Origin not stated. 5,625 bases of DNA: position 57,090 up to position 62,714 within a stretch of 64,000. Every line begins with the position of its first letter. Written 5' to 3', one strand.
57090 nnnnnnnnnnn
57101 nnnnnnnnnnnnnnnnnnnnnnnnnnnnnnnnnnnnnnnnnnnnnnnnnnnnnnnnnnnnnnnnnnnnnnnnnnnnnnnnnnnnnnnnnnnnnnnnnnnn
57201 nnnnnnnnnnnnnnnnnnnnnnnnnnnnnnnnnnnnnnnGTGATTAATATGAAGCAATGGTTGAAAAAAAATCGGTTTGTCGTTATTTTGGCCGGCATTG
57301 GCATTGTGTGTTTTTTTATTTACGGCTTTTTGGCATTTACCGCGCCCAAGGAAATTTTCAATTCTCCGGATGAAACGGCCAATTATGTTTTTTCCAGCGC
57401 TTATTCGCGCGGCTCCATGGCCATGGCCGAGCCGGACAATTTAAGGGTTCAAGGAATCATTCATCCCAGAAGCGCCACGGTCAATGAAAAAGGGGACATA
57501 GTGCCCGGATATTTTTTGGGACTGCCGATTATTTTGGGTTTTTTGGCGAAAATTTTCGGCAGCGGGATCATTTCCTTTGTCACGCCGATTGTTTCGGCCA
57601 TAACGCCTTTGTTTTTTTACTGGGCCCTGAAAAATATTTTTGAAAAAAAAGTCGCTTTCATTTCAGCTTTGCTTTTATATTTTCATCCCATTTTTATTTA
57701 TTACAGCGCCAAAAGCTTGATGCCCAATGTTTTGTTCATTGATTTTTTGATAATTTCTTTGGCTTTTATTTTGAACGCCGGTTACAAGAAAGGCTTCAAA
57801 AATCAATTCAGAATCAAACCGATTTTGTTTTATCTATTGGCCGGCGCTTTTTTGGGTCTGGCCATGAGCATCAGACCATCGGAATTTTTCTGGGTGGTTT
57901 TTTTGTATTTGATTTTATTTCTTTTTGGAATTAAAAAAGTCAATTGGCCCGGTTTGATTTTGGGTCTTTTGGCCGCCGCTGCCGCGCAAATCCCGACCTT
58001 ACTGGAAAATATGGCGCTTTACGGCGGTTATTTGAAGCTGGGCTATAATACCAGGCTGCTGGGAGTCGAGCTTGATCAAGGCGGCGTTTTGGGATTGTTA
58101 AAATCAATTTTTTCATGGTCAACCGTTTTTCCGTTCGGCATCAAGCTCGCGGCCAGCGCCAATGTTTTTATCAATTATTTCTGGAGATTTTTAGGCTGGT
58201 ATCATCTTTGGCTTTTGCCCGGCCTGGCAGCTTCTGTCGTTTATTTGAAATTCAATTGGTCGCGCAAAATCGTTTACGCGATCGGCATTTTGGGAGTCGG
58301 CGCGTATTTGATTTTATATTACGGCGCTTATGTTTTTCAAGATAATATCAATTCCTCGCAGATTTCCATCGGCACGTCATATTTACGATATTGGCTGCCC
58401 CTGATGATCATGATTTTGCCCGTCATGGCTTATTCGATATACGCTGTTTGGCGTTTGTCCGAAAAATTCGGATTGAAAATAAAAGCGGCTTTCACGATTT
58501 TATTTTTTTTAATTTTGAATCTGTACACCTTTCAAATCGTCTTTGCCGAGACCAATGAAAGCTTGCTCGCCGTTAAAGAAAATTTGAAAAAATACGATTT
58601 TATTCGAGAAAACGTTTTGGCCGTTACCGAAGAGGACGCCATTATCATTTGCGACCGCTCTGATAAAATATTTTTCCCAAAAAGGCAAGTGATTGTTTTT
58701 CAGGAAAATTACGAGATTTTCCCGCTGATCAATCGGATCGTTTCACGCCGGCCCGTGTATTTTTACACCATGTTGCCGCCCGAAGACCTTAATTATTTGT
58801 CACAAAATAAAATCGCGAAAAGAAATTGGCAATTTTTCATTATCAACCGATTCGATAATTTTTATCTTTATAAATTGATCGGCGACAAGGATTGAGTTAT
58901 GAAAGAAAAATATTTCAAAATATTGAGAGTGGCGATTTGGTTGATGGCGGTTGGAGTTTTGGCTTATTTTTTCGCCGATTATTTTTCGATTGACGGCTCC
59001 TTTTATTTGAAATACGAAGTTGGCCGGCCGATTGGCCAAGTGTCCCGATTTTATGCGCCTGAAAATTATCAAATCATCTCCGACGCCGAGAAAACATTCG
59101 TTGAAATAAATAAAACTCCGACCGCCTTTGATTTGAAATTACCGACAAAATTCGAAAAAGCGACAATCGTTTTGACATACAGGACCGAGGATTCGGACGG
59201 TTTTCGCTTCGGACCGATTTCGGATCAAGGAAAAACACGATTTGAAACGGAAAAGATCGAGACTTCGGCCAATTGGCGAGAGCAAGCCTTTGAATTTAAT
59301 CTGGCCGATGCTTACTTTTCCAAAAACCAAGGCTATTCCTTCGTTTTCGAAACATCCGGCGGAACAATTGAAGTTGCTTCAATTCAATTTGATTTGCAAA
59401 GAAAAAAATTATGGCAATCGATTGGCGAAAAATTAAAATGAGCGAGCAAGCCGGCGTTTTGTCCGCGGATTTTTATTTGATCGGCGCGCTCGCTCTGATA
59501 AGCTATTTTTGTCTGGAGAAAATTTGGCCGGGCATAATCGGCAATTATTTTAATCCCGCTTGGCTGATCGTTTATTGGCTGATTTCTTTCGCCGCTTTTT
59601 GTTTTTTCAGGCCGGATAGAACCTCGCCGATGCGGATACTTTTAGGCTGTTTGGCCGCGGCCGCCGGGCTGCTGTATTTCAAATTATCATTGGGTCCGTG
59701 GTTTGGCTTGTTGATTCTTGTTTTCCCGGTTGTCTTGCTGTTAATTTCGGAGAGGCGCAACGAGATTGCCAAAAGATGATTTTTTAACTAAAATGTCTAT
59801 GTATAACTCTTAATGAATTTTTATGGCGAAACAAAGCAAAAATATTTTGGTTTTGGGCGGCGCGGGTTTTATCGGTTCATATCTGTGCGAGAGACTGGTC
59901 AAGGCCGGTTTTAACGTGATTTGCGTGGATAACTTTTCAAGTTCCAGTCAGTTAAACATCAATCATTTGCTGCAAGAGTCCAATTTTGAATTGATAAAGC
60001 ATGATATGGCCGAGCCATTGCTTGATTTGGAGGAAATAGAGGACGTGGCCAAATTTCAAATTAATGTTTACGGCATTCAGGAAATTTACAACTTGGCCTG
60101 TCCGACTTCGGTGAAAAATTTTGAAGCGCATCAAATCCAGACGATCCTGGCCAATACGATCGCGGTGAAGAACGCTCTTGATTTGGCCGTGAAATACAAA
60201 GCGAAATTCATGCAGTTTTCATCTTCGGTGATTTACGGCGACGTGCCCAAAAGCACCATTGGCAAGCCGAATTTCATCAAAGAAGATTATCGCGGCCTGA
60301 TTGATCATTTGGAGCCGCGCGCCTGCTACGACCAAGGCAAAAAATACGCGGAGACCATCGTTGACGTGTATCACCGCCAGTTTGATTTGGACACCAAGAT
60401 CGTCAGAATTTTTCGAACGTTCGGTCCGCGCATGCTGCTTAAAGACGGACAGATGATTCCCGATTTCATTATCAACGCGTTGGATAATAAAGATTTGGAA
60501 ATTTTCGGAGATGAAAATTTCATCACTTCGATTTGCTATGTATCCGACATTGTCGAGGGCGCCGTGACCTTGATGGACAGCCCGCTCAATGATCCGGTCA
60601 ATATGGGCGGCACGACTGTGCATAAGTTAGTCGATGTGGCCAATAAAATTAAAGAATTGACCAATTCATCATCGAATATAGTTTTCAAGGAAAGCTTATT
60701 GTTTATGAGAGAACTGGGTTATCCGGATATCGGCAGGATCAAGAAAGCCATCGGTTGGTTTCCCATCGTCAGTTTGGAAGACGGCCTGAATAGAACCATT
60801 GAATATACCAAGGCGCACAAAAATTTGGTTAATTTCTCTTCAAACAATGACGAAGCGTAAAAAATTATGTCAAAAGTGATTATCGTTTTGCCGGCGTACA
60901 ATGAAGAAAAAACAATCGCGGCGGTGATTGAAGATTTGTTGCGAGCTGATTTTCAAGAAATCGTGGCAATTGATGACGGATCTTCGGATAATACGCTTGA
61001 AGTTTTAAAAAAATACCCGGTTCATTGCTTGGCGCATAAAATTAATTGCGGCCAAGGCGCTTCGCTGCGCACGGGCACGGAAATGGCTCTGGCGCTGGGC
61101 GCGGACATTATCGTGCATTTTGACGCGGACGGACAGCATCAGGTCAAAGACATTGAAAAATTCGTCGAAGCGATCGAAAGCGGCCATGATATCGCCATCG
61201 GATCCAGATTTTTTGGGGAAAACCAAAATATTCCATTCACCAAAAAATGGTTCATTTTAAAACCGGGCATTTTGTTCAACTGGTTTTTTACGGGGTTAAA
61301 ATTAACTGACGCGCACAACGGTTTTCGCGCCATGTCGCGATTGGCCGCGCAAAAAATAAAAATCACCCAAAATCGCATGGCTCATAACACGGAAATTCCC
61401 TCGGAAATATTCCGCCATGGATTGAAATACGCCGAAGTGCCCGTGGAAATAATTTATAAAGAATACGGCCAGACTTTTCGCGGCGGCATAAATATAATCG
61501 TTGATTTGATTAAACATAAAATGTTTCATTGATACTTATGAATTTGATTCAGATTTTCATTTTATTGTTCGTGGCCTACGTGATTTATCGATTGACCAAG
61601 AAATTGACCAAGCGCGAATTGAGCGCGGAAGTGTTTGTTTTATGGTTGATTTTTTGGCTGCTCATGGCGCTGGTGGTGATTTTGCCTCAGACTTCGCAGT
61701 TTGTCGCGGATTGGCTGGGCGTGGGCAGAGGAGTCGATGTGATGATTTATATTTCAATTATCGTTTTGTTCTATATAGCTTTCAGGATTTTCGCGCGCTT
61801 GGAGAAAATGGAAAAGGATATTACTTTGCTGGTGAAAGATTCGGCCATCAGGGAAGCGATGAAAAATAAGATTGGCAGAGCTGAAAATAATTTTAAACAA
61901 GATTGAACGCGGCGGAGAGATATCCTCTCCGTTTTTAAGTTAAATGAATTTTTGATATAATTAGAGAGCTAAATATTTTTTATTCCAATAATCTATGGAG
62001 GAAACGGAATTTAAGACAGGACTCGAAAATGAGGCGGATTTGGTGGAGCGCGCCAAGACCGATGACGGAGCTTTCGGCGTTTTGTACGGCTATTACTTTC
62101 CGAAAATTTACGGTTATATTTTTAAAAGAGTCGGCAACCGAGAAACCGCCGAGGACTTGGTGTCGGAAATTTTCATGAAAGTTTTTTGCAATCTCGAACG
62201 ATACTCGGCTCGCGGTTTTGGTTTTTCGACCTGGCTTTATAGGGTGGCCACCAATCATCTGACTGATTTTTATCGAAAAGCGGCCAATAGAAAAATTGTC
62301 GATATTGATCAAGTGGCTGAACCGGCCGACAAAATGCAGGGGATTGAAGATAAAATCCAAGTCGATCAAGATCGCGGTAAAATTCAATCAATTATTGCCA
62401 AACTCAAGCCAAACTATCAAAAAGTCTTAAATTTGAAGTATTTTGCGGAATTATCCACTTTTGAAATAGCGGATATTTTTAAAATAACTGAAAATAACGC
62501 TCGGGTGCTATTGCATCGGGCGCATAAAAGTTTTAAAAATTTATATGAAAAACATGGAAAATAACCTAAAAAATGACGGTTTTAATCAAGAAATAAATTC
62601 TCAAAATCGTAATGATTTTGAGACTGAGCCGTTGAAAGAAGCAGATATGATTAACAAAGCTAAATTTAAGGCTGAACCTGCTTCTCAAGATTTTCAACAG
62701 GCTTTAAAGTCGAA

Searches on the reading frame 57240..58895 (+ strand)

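Call 15: search_protein_families(library=pfam, proteins=[window:57240-58895:+], max_evalue=0.001)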
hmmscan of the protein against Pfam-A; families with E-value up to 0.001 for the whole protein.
window:57240-58895:+ (551 aa): 1 family
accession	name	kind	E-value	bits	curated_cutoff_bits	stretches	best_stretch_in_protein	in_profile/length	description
PF13231.12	PMT_2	-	1.7e-07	32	26.1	1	98-252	9-156/160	Dolichyl-phosphate-mannose-protein mannosyltransferase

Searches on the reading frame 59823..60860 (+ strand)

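Call 15: search_protein_families(library=pfam, proteins=[window:59823-60860:+], max_evalue=0.001)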
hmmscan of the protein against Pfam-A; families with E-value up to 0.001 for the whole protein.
window:59823-60860:+ (345 aa): 7 families
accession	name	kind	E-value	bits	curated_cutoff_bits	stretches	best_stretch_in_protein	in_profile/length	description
PF01370.27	Epimerase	-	2.5e-38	132.3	20.9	1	8-260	1-238/240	NAD dependent epimerase/dehydratase family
PF16363.11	GDP_Man_Dehyd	-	5.3e-36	125.2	27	1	9-324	1-331/332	GDP-mannose 4,6 dehydratase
PF07993.18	NAD_binding_4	-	5.2e-09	36.1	20.1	1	12-196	3-204/258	Male sterility protein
PF02719.21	Polysacc_synt_2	-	2.1e-08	34.1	20.2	1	8-129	1-122/293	Polysaccharide biosynthesis protein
PF01073.25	3Beta_HSD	-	3.7e-08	33.2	22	1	9-247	1-225/280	3-beta hydroxysteroid dehydrogenase/isomerase family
PF04321.23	RmlD_sub_bind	-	2e-07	30.8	27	1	7-201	2-153/287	RmlD substrate binding domain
PF00106.31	adh_short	-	0.00018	21.5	26.6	1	6-64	1-60/195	short chain dehydrogenase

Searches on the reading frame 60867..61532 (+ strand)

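Call 15: search_protein_families(library=pfam, proteins=[window:60867-61532:+], max_evalue=0.001)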
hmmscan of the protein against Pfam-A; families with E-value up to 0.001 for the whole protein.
window:60867-61532:+ (221 aa): 2 families
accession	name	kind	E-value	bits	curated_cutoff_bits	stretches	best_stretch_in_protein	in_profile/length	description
PF00535.33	Glycos_transf_2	-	1.1e-27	97.5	23.3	1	6-163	2-166/168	Glycosyl transferase family 2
PF13704.12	Glyco_tranf_2_4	-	4.7e-05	24.3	27.5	1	12-88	2-81/98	Glycosyl transferase family 2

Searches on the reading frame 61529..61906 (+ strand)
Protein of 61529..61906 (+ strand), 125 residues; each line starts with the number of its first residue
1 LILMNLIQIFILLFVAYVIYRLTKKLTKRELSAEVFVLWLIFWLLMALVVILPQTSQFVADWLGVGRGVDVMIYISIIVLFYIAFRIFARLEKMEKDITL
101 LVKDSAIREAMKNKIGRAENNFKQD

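Call 15: search_protein_families(library=pfam, proteins=[window:61529-61906:+], max_evalue=0.001)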
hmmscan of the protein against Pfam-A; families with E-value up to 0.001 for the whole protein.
window:61529-61906:+ (125 aa): 1 family
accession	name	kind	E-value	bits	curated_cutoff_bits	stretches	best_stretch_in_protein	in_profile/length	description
PF10066.14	DUF2304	-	4.6e-24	85.1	25.5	1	7-110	2-105/106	Uncharacterized conserved protein (DUF2304)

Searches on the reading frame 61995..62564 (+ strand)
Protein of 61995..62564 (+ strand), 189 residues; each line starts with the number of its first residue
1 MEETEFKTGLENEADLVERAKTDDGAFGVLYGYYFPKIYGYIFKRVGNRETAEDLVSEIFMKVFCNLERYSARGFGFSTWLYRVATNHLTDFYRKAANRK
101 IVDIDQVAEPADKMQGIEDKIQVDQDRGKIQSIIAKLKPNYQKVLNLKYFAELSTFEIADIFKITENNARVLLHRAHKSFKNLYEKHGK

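Call 15: search_protein_families(library=pfam, proteins=[window:61995-62564:+], max_evalue=0.001)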
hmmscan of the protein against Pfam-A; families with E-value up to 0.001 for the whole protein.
window:61995-62564:+ (189 aa): 3 families
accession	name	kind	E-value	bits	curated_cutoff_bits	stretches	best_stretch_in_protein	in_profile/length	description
PF04542.20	Sigma70_r2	-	5e-17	61.9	24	1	30-97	1-69/71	Sigma-70 region 2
PF08281.18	Sigma70_r4_2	-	1.2e-10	41.3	25.7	1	128-176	2-50/54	Sigma-70, region 4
PF04545.22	Sigma70_r4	-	2.2e-05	24.3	24.1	1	134-178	2-46/50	Sigma-70, region 4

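Call 43: find_encoding_contigs(protein=window:61995-62564:+, flank=10000, max_places=2)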
Protein window:61995-62564:+ (189 aa): no gene with exactly this product is on record in the collection.
